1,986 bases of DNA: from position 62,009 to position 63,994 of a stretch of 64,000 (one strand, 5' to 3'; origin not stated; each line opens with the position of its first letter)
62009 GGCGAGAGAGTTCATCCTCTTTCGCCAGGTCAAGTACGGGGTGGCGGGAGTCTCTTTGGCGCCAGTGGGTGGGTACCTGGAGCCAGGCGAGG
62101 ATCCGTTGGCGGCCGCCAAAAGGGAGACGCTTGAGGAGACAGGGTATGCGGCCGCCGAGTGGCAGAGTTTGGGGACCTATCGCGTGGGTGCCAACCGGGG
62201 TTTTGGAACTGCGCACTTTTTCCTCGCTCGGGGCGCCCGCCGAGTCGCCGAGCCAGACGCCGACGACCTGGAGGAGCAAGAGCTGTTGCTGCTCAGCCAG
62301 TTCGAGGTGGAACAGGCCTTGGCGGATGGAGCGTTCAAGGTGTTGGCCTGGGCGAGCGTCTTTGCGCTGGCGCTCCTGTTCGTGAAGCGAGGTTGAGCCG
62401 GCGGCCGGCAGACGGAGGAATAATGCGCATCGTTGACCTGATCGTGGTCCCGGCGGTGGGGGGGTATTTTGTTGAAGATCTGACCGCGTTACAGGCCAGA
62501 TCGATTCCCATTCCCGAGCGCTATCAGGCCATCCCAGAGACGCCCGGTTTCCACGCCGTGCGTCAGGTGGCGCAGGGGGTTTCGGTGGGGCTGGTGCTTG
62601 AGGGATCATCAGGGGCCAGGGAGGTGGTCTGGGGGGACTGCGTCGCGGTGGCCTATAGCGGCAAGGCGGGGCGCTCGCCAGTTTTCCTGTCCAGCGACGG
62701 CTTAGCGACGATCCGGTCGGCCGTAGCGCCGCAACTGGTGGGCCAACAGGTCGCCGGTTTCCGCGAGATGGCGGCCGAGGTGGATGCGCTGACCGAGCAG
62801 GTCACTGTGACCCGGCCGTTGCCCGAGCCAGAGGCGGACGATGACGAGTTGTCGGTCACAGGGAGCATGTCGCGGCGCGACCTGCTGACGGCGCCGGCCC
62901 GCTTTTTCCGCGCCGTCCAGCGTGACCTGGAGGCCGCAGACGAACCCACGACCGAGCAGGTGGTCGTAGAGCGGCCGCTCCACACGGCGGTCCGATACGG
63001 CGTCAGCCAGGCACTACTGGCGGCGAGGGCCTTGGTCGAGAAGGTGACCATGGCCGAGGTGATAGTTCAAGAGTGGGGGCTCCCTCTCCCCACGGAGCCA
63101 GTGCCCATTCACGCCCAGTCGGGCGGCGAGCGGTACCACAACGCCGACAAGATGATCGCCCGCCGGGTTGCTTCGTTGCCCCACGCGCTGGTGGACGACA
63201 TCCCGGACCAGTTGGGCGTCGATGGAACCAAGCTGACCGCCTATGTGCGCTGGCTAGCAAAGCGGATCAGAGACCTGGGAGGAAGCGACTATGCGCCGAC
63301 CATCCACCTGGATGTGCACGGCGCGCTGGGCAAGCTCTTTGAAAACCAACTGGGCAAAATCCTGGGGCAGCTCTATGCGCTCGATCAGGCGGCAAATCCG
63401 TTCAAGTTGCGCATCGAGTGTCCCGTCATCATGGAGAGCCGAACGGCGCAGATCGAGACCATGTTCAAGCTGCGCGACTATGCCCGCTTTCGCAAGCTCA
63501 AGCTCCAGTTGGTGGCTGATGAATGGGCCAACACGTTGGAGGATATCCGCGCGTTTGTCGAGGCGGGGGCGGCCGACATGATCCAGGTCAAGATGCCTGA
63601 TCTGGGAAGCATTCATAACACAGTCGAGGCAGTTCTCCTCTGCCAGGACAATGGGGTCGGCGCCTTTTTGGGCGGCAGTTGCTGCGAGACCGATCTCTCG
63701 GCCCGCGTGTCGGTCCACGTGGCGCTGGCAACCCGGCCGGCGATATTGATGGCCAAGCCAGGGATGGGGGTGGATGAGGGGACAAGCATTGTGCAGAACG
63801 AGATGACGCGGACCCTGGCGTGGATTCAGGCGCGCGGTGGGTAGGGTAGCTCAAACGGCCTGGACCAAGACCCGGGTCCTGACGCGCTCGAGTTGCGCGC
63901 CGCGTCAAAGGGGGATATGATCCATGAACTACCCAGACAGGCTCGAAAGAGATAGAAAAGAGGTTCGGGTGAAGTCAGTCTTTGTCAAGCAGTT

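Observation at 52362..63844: Candidate quaternary-amine-to-glutamate catabolic island: corrinoid/MttB demethylase module next to HAL, urocanase, a racemase-fold protein, a PLP lyase and methylaspartase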

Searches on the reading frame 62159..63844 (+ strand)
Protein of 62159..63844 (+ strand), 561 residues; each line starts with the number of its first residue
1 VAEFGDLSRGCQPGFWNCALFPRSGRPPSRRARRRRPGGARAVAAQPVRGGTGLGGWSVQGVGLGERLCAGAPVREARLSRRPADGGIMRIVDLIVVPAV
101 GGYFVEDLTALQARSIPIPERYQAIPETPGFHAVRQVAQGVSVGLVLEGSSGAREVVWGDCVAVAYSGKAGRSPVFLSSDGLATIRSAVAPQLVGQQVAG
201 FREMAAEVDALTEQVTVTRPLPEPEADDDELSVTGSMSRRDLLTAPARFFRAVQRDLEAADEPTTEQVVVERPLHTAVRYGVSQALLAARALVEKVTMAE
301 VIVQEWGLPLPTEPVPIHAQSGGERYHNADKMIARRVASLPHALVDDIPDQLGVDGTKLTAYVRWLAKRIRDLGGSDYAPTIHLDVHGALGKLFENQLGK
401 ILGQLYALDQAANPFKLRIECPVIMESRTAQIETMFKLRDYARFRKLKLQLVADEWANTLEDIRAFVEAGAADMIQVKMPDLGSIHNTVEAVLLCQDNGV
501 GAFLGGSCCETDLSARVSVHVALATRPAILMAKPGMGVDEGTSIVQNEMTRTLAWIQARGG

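Call 5: search_protein_families(library=ncbifam, proteins=[window:62159-63844:+])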
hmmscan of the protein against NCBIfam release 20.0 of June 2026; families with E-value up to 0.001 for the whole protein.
window:62159-63844:+ (561 aa): 3 families
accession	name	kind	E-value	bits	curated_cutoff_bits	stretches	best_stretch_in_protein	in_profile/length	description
TIGR01502.1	B_methylAsp_ase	equivalog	4.2e-134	447.6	286.15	2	264-559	114-408/408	methylaspartate ammonia-lyase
TIGR01928.1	menC_lowGC_arch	equivalog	1.2e-07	31.1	200.65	1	430-528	202-301/325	o-succinylbenzoate synthase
TIGR02534.1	mucon_cyclo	subfamily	0.0008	18.6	334.95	0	445-525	235-314/368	muconate/chloromuconate family cycloisomerase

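Call 6: search_protein_families(library=pfam, proteins=[window:62159-63844:+])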
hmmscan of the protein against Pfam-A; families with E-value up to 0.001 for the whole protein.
window:62159-63844:+ (561 aa): 4 families
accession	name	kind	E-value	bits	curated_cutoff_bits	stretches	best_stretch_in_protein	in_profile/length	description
PF07476.17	MAAL_C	-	1.3e-100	336.1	27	1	312-556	4-247/249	Methylaspartate ammonia-lyase C-terminus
PF05034.18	MAAL_N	-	5.3e-44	150.1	27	2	89-214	1-122/159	Methylaspartate ammonia-lyase N-terminus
PF13378.12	MR_MLE_C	-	2e-11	44.5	29.4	1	438-529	85-175/219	Enolase C-terminal domain-like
PF00113.28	Enolase_C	-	0.00041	20.1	21.5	1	447-524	175-253/296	Enolase, C-terminal TIM barrel domain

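Call 20: find_homologous_proteins(query=window:62423-63844:+)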
Query window:62423-63844:+ (473 aa): 4903 proteins with E <= 0.001 among 8000 candidates; the best 120 are listed.
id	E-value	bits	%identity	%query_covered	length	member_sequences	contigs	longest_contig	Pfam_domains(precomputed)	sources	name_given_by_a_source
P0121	0.0e+0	1044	100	100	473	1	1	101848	PF07476.18,PF05034.19,PF13378.13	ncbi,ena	-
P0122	3.6e-221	753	71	100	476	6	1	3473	PF07476.18,PF05034.19,PF13378.13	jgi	jgi:methylaspartate ammonia-lyase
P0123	6.9e-210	716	69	99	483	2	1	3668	PF07476.18,PF05034.19,PF13378.13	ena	-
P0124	1.1e-206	705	69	99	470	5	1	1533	PF07476.18,PF05034.19,PF13378.13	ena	-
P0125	2.8e-206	704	68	99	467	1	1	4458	PF07476.18,PF05034.19,PF13378.13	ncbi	-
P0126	4.9e-206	703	68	100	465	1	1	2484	PF07476.18,PF05034.19,PF13378.13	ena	-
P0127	7.7e-206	702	69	99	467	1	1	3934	PF07476.18,PF05034.19,PF13378.13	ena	-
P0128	7.6e-205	699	68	99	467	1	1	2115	PF07476.18,PF05034.19,PF13378.13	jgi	-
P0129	4.9e-204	696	68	99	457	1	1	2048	PF07476.18,PF05034.19,PF13378.13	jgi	jgi:methylaspartate ammonia-lyase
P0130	5.9e-204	696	67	100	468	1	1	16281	PF07476.18,PF05034.19,PF13378.13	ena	-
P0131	6.0e-204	696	68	99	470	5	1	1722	PF07476.18,PF05034.19,PF13378.13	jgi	jgi:methylaspartate ammonia-lyase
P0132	3.4e-203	694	69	99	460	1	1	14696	PF07476.18,PF05034.19,PF13378.13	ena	-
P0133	9.7e-203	692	69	99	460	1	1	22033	PF07476.18,PF05034.19,PF13378.13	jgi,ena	-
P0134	1.1e-202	692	68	99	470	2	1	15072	PF07476.18,PF05034.19,PF13378.13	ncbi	-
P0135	1.2e-202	692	67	99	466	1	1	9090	PF07476.18,PF05034.19,PF13378.13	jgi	-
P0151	1.3e-198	679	67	99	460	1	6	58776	PF07476.18,PF05034.19,PF13378.13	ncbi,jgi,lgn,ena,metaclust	metaclust:\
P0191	9.2e-193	659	65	100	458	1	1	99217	PF07476.18,PF05034.19,PF13378.13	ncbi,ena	-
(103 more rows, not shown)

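Call 21: search_solved_structures(query=window:62423-63844:+, show_alignments=1)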
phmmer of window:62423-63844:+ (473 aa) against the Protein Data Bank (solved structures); distinct sequences matched with E-value up to 0.001: 6.
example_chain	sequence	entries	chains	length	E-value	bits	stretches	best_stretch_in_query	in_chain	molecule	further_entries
3zvh_A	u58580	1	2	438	2.4e-102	346.3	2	185-469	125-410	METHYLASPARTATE AMMONIA-LYASE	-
1kcz_A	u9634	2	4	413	9.7e-102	344.3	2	185-469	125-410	beta-methylaspartase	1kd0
3zvi_A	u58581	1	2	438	3e-101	342.7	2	185-469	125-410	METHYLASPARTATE AMMONIA-LYASE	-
1kko_A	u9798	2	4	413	2.8e-91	309.8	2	185-471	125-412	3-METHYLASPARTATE AMMONIA-LYASE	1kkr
1wue_A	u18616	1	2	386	2.3e-05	26.7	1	351-425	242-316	mandelate racemase/muconate lactonizing enzyme family protein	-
3jva_A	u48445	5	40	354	0.00014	24.1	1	358-438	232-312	Dipeptide Epimerase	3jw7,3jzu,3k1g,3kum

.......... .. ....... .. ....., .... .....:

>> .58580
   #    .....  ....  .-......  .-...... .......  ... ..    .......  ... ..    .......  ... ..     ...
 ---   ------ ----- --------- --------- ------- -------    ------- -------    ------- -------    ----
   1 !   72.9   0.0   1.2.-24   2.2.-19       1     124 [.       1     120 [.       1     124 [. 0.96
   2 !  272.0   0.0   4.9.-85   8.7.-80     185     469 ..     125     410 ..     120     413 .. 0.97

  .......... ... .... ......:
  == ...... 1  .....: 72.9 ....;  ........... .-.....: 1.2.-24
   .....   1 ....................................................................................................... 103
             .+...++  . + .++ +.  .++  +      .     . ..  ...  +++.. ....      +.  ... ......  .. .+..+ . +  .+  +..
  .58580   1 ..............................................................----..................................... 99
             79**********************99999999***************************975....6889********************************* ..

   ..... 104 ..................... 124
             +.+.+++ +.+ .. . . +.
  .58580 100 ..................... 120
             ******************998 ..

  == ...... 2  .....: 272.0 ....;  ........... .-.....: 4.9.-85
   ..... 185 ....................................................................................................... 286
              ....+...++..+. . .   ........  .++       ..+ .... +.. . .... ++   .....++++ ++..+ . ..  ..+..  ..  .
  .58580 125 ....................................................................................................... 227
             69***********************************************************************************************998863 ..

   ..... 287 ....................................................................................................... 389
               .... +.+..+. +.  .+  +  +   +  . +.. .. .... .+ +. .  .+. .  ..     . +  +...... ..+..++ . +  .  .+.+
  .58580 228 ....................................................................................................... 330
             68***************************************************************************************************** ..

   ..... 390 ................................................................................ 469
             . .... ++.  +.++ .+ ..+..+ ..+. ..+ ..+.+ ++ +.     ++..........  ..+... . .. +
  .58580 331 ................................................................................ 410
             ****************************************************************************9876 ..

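Call 22: find_encoding_contigs(protein=P0121, flank=10000, max_places=3)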
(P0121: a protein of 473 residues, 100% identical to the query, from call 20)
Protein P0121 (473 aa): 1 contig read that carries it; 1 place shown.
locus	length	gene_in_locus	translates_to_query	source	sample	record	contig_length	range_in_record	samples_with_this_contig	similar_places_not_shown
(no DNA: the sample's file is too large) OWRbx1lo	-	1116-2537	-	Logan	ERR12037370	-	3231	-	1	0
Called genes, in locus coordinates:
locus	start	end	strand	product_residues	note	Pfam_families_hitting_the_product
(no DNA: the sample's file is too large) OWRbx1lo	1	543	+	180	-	?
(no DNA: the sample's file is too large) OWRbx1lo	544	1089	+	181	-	PF28549:NDPSase_N (weak), PF00293:NUDIX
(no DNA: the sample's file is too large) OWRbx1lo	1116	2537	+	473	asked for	PF05034:MAAL_N, PF07476:MAAL_C, PF13378:MR_MLE_C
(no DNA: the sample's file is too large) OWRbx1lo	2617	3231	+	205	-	?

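Call 23: find_encoding_contigs(protein=P0121, flank=10000, max_places=10)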
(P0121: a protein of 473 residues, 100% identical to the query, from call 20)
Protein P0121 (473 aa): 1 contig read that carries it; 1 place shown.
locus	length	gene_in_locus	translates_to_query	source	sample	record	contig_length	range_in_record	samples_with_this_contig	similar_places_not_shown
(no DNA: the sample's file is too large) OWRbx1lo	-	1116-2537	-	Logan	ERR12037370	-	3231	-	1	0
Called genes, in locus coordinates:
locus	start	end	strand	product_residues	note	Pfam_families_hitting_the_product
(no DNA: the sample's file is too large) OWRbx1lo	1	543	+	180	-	?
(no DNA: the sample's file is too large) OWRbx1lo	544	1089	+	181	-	PF28549:NDPSase_N (weak), PF00293:NUDIX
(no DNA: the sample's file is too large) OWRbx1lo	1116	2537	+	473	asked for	PF05034:MAAL_N, PF07476:MAAL_C, PF13378:MR_MLE_C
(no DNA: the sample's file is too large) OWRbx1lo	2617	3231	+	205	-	?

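Call 24: find_encoding_contigs(protein=P0151, flank=10000, max_places=2)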
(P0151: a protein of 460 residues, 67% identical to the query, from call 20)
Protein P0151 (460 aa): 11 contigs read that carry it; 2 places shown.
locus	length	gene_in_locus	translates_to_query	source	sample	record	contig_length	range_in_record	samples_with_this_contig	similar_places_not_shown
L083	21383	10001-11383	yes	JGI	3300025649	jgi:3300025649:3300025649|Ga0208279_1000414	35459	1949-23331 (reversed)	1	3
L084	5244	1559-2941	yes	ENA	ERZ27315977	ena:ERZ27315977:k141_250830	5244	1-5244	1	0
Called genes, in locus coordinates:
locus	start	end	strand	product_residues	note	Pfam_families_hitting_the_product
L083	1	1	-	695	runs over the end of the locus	PF04879:Molybdop_Fe4S4, PF00384:Molybdopterin, PF01568:Molydop_binding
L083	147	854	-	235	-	PF01177:Asp_Glu_race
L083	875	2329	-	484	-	PF06253:MTTB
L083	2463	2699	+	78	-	-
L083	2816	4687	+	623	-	PF19300:BPD_transp_1_N, PF00528:BPD_transp_1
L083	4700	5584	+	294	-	PF12911:OppC_N, PF00528:BPD_transp_1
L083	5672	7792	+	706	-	PF03193:RsgA_GTPase (faint), PF13191:AAA_16 (faint), PF00004:AAA (faint), PF00005:ABC_tran, PF02463:SMC_N (weak), PF08352:oligo_HPY, PF00005:ABC_tran, PF08352:oligo_HPY, +3 more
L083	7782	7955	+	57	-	PF00571:CBS (weak)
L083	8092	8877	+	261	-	PF01177:Asp_Glu_race (faint)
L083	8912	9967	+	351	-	PF08240:ADH_N, PF00107:ADH_zinc_N, PF13602:ADH_zinc_N_2 (weak)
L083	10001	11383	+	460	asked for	PF05034:MAAL_N, PF07476:MAAL_C, PF13378:MR_MLE_C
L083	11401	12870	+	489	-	PF06253:MTTB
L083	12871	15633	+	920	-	PF00111:Fer2 (weak), PF01799:Fer2_2, PF01315:Ald_Xan_dh_C, PF02738:MoCoBD_1, PF20256:MoCoBD_2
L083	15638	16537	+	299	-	PF00941:FAD_binding_5, PF03450:CO_deh_flav_C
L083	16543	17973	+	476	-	PF06253:MTTB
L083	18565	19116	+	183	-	-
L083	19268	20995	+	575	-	PF01078:Mg_chelatase (faint), PF02367:TsaE (faint), PF03193:RsgA_GTPase (faint), PF13191:AAA_16 (faint), PF00005:ABC_tran, PF02463:SMC_N (weak), PF00005:ABC_tran, PF13304:AAA_21, +8 more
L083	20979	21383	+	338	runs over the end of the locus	PF02361:CbiQ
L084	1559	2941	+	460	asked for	PF05034:MAAL_N, PF07476:MAAL_C, PF13378:MR_MLE_C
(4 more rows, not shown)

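Call 25: find_encoding_contigs(protein=P0191, flank=10000, max_places=2)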
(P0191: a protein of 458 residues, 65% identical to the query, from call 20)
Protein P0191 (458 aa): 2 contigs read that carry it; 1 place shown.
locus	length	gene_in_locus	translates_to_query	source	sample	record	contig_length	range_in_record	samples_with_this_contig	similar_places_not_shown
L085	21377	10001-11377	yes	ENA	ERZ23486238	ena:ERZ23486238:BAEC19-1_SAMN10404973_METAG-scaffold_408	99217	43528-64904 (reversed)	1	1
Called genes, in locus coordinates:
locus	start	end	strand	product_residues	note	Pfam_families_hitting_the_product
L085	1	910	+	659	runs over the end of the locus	PF07228:SpoIIE, PF13581:HATPase_c_2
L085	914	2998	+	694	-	PF03170:CBM_BcsB_1st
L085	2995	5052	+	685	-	PF00535:Glycos_transf_2, PF13641:Glyco_tranf_2_3, PF03552:Cellulose_synt, PF13506:Glyco_transf_21 (faint), PF13632:Glyco_trans_2_3 (weak), PF13641:Glyco_tranf_2_3 (weak), PF13632:Glyco_trans_2_3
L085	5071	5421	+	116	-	PF01740:STAS, PF13466:STAS_2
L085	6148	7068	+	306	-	PF02126:PTE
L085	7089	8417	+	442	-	-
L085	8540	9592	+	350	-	PF14697:Fer4_21 (weak), PF12838:Fer4_7, PF13187:Fer4_9, PF12837:Fer4_6 (weak), PF00037:Fer4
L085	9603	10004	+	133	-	PF01155:HypA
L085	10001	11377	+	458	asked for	PF05034:MAAL_N, PF07476:MAAL_C, PF13378:MR_MLE_C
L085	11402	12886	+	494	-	PF06253:MTTB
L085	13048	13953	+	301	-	PF08240:ADH_N, PF16912:Glu_dehyd_C (weak), PF00107:ADH_zinc_N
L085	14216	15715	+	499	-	PF06253:MTTB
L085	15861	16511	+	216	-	PF02607:B12-binding_2, PF02310:B12-binding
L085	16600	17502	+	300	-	PF02574:S-methyl_trans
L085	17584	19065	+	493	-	PF06253:MTTB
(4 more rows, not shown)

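Call 37: search_protein_families(library=ncbifam, proteins=[L083:11401-12870:+, L083:16543-17973:+, L083:8912-9967:+], max_evalue=1e-10)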
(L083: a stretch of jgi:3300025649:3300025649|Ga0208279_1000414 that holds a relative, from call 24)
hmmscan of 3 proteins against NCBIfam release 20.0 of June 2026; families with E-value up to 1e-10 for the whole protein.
L083:11401-12870:+ (489 aa): 1 family
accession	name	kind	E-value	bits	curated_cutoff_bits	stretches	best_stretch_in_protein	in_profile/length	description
TIGR02369.2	trimeth_pyl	equivalog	8e-115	384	525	1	12-478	2-469/469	[trimethylamine--corrinoid protein] Co-methyltransferase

L083:16543-17973:+ (476 aa): 1 family
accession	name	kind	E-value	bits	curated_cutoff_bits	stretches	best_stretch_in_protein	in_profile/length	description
TIGR02369.2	trimeth_pyl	equivalog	7.4e-115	384.1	525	1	10-474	2-466/469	[trimethylamine--corrinoid protein] Co-methyltransferase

L083:8912-9967:+ (351 aa): 24 families
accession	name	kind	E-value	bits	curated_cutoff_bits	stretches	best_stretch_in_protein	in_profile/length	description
NF003808.0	PRK05396.1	equivalog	1.4e-57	195.2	380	1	1-325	1-319/341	L-threonine 3-dehydrogenase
NF041097.1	keto_inos_dh_IolM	equivalog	1.7e-56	191.6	450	1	13-326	40-369/389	scyllo-inosose 3-dehydrogenase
TIGR03989.1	Rxyl_3153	subfamily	3.2e-56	191.2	440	2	123-347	139-368/370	NDMA-dependent alcohol dehydrogenase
TIGR03451.1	mycoS_dep_FDH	equivalog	1.4e-55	188.6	512.9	1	3-345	4-354/358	S-(hydroxymethyl)mycothiol dehydrogenase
TIGR00692.1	tdh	equivalog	1e-54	185.9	458.35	1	8-325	6-319/340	L-threonine 3-dehydrogenase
NF010344.0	PRK13771.1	subfamily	8.8e-49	166.3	349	1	1-338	1-322/334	putative alcohol dehydrogenase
TIGR03366.1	HpnZ_proposed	hypoth_equivalog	1.3e-44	152.7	328.1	1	25-324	5-312/315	putative phosphonate catabolism associated alcohol dehydrogenase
NF041172.1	AcrlCoa_red_Thmprot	equivalog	4.3e-43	147.5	500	1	1-326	1-313/334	acryloyl-CoA reductase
NF007489.0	PRK10083.1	equivalog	5.5e-43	147.2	376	1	6-325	5-314/339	Zn-dependent oxidoreductase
NF047908.1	AldhRedAhr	equivalog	9.6e-43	146.3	470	1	8-341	11-327/335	NADPH-dependent aldehyde reductase Ahr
NF006940.0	PRK09422.1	equivalog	1.1e-41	143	344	1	7-311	6-302/338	alcohol dehydrogenase AdhP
TIGR02818.1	adh_III_F_hyde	equivalog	9.2e-41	140.1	543.95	2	124-348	139-367/368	S-(hydroxymethyl)glutathione dehydrogenase/class III alcohol dehydrogenase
TIGR02824.1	quinone_pig3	subfamily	7e-39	133.7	296.8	2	98-293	67-263/325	putative NAD(P)H quinone oxidoreductase, PIG3 family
TIGR03201.1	dearomat_had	equivalog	1.9e-38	132.5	338.65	1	6-349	4-349/349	6-hydroxycyclohex-1-ene-1-carbonyl-CoA dehydrogenase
NF007642.0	PRK10309.1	equivalog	1.4e-36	126.5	550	1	7-292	6-286/347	galactitol-1-phosphate 5-dehydrogenase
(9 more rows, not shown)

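Call 79: search_protein_representatives(protein=window:62423-63844:+)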
Query: 473 residues. Proteins with E-value up to 0.001 (for the whole library): 784; up to 1e-10: 507; up to 1e-30: 224. The best 150 are listed.
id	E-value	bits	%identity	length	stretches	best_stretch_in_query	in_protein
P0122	1.1e-221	752.8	72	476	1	3-471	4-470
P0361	5.6e-157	539.6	57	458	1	2-469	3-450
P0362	8.2e-152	522.6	69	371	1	111-473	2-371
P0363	7.8e-101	354.6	46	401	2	186-467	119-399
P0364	3.6e-99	349.1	48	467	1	48-467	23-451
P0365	4.0e-98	345.6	50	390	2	179-472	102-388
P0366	1.0e-97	344.3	48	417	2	184-472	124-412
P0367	1.5e-97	343.7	46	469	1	52-472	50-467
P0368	4.7e-97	342.1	46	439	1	47-472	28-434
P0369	7.3e-96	338.2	45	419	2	189-472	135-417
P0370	2.5e-93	329.8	45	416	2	184-471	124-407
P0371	2.3e-92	326.7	44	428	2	184-466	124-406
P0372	5.8e-92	325.3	44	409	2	179-472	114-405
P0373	9.0e-91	321.4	46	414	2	188-468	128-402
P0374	2.3e-90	320.1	45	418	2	187-471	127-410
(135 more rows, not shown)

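Call 81: list_cluster_members(proteins=[P0121, P0241])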
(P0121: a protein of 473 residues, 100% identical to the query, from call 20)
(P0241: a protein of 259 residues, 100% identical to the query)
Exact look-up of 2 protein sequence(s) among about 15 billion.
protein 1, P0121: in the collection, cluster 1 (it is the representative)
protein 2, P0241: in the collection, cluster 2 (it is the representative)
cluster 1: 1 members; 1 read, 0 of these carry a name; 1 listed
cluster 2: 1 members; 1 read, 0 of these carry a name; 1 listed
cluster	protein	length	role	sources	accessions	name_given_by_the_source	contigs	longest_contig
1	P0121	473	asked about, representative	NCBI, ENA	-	-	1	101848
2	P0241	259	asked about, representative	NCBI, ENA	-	-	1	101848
